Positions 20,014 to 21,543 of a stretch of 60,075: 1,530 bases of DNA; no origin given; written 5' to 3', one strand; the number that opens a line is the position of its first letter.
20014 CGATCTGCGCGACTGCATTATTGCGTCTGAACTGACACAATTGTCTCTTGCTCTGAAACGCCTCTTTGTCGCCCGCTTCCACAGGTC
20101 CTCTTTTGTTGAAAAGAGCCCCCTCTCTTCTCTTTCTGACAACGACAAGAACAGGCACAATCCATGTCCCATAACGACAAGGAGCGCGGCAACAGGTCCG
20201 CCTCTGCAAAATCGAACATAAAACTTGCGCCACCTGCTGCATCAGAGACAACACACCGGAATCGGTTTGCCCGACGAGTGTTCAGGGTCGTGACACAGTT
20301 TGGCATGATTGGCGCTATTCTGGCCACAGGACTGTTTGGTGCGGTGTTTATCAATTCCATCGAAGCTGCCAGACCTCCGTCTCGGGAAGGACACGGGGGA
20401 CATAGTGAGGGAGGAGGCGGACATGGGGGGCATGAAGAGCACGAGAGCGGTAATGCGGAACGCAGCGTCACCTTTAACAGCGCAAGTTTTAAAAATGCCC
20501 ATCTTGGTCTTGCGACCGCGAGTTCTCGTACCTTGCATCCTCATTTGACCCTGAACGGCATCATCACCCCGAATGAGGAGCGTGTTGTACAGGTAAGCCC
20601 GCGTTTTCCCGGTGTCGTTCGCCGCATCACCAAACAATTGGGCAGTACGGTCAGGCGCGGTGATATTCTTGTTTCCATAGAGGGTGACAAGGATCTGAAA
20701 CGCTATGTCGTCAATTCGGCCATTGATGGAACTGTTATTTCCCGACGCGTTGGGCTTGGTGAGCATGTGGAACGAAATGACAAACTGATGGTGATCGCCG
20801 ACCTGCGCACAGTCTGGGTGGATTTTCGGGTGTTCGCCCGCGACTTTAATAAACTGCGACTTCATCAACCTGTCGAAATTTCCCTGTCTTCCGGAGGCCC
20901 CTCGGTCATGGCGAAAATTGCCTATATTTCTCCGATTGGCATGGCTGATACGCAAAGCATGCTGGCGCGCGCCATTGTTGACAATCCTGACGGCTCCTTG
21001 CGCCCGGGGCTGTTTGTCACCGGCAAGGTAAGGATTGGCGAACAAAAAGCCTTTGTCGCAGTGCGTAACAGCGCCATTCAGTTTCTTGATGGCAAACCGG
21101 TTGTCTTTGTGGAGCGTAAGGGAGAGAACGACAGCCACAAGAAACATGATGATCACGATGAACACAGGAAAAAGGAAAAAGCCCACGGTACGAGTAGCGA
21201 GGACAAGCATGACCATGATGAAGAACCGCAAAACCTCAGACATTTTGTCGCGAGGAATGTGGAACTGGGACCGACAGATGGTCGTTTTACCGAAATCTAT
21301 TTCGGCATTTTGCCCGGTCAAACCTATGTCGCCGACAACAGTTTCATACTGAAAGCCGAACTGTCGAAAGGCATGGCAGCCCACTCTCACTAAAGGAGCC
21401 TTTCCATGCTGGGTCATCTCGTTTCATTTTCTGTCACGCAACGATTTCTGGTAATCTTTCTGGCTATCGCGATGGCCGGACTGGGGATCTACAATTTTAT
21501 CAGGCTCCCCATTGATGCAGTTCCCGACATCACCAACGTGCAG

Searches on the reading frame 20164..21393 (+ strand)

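Call 74: search_protein_families(library=pfam, proteins=[window:20164-21393:+], max_evalue=0.001)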
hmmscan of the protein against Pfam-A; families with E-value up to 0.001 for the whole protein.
window:20164-21393:+ (409 aa): 3 families
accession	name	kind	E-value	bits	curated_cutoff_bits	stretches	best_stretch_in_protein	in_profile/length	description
PF16576.10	HlyD_D23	-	2.9e-30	105.6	30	2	179-285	107-214/214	Barrel-sandwich domain of CusB or HlyD membrane-fusion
PF13437.12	HlyD_3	-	4.4e-18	66.4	22.2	1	182-282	1-106/106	HlyD family secretion protein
PF00364.28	Biotin_lipoyl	-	0.00063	20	22.1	0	152-211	16-73/73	Biotin-requiring enzyme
